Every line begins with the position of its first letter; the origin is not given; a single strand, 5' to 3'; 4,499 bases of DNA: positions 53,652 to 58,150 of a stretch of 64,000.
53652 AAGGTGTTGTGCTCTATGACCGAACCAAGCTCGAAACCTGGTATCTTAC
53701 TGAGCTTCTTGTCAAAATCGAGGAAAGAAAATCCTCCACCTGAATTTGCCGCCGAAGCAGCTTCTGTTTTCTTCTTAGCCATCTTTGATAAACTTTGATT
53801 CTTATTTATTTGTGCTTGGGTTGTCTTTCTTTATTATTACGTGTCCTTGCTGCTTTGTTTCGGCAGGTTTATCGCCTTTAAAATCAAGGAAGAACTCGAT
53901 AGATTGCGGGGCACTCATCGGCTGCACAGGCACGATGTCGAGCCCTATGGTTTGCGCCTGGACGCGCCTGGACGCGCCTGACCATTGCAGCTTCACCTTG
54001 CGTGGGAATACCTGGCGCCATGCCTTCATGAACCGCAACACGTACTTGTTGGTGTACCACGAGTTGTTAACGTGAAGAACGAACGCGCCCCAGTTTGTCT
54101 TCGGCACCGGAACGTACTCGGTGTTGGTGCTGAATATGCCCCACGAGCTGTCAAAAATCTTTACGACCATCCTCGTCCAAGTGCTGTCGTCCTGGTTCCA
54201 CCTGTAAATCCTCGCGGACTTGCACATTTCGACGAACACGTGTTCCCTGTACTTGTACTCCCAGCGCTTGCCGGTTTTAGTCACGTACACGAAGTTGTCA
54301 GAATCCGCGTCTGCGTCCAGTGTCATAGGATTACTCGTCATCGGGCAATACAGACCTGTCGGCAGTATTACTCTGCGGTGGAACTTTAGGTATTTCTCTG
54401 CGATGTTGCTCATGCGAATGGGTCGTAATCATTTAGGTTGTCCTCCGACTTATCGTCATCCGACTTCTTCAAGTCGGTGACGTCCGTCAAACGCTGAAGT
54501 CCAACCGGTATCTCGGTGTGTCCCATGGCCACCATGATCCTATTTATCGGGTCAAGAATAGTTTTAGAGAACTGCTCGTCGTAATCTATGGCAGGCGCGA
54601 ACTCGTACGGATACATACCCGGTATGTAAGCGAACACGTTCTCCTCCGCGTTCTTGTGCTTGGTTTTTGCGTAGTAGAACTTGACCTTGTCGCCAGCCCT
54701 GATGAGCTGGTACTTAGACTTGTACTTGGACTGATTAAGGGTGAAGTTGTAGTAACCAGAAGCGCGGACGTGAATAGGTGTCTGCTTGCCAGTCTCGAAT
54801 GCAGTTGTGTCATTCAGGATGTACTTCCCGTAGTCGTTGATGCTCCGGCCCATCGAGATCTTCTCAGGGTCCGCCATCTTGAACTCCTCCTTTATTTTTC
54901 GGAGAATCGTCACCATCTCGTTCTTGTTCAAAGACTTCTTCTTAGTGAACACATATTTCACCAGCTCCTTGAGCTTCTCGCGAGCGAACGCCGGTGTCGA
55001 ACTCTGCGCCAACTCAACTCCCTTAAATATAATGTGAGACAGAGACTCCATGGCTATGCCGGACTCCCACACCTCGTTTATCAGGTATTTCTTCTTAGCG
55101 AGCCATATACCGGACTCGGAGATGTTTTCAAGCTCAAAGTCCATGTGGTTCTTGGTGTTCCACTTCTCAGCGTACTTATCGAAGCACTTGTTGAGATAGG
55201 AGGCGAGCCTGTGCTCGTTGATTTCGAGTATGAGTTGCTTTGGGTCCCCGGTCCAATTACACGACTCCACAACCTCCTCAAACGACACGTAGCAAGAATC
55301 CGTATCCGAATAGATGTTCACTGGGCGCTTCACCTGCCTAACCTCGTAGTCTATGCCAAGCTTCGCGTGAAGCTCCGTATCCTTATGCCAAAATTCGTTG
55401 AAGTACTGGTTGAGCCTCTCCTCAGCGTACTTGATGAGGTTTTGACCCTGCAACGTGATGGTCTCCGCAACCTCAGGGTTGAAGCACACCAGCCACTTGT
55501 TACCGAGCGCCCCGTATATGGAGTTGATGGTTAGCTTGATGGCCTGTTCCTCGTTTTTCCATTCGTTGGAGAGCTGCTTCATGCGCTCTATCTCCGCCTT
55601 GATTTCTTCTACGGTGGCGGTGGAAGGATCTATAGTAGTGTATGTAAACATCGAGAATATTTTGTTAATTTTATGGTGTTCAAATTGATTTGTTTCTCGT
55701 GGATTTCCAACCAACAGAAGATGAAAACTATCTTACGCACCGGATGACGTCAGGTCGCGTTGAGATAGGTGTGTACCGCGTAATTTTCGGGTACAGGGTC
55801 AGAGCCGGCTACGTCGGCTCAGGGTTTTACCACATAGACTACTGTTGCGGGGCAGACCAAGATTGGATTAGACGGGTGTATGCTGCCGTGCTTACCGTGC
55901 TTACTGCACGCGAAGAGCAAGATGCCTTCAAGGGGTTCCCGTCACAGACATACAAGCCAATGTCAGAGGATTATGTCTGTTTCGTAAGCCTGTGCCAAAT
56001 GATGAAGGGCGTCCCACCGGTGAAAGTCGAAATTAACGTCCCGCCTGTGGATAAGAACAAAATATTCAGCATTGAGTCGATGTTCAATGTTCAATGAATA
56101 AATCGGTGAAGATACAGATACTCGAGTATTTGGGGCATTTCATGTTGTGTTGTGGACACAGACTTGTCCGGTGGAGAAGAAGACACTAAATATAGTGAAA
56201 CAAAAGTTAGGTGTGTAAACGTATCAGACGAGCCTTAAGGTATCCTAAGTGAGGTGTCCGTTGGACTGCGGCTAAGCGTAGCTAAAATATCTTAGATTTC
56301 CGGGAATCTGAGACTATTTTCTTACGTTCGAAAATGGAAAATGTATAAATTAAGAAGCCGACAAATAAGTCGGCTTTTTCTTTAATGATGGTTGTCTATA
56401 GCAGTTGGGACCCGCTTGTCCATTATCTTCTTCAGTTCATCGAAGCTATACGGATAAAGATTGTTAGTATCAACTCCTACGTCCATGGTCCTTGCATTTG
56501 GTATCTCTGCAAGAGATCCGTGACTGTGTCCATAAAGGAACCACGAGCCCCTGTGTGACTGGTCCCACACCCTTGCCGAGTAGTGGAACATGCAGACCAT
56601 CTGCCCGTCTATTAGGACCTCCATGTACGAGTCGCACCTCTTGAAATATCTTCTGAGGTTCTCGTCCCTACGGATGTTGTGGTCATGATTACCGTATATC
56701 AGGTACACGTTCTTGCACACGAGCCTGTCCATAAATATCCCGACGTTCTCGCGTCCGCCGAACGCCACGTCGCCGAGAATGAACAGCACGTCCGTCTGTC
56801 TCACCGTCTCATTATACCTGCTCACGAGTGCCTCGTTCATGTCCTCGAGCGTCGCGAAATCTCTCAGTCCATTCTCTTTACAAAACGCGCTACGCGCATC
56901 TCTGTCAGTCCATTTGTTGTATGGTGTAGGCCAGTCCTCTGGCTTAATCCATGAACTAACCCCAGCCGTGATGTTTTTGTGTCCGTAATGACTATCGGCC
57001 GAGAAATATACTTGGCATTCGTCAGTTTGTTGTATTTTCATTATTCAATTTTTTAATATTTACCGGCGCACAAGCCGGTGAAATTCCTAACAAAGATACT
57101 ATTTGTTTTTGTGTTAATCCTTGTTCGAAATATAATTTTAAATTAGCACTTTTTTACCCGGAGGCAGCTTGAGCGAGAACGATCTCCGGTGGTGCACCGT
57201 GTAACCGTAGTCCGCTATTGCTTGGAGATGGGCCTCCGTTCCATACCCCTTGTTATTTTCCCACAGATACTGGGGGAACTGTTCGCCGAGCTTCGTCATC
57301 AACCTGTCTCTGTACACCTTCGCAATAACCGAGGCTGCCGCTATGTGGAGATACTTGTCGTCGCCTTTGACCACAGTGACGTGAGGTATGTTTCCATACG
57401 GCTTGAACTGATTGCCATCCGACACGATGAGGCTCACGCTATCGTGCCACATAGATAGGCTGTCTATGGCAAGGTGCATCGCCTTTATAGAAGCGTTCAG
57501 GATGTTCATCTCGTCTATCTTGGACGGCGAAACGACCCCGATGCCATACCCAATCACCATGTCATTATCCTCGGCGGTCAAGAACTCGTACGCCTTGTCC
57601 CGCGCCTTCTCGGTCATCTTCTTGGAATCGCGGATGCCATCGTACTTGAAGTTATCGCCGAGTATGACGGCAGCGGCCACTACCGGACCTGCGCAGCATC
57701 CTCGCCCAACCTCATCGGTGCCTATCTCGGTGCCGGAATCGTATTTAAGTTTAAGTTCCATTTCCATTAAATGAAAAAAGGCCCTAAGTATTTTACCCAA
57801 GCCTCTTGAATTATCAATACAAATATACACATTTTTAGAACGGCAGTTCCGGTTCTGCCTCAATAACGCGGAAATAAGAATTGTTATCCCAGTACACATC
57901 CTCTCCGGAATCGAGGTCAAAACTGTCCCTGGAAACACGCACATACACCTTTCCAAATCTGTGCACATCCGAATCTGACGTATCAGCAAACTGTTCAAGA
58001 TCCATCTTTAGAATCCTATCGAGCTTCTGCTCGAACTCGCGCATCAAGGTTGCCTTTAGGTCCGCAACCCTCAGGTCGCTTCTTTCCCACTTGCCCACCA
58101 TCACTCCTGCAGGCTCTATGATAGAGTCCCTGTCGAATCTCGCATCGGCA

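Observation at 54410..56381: Family-B DNA polymerase present only as its C-terminal half; the N-terminal exonuclease/palm part is not adjacent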

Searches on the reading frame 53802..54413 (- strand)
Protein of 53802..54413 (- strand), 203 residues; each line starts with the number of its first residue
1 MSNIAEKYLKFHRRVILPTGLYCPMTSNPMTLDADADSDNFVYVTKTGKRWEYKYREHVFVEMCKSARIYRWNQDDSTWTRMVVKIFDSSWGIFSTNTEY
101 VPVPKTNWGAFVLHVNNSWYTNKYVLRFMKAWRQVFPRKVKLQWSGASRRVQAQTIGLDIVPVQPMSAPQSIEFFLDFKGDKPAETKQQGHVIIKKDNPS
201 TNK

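Call 6: search_protein_families(library=pfam, proteins=[window:53802-54413:-], max_evalue=0.01)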
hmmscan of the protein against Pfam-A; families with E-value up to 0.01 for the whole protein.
window:53802-54413:- (203 aa): 0 families

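Call 48: search_protein_families(library=phrogs, proteins=[window:53802-54413:-], max_evalue=0.001)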
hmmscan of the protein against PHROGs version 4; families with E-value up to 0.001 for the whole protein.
window:53802-54413:- (203 aa): 0 families

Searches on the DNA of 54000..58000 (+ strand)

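Call 7: search_dna_similar(query=window:54000-58000:+, collection=phages, mode=distant)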
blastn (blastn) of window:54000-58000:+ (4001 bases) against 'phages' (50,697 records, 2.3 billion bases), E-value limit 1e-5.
No match.

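Call 50: search_rna_families(source=window, start=55500, end=56500, threshold=evalue, max_evalue=10)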
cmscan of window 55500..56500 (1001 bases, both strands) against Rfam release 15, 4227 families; matches with E-value up to 10: 8.
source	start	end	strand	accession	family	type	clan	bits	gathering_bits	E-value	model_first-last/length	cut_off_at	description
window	56344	56468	-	RF02053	STnc430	Gene; sRNA;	-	37.6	47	0.0004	1-162/162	no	Enterobacterial sRNA STnc430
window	56274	56384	+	RF02434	SpF39_sRNA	Gene; sRNA;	-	23.8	60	2.3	1-109/109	no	Streptococcus sRNA SpF39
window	56301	56383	+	RF01859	Phe_leader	Cis-reg; leader;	-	22.4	55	0.44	1-125/125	no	Phenylalanine leader peptide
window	56292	56382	+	RF02891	AgrB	Gene; antisense;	-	22.3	40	0.41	1-84/84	no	ArsR-gov region gene B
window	56285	56387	+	RF02053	STnc430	Gene; sRNA;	-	20.2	47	1.8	1-162/162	no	Enterobacterial sRNA STnc430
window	56329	56385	+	RF02074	STnc240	Gene; sRNA;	-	18.6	55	8.6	1-77/77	no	Enterobacterial sRNA STnc240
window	56288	56390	+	RF00121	MicC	Gene; sRNA;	-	18.3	90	7.4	1-123/123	no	MicC RNA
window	55966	56025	+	RF01134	sR30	Gene; snRNA; snoRNA; CD-box;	-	12.8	38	2.1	1-57/57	no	Small nucleolar RNA sR30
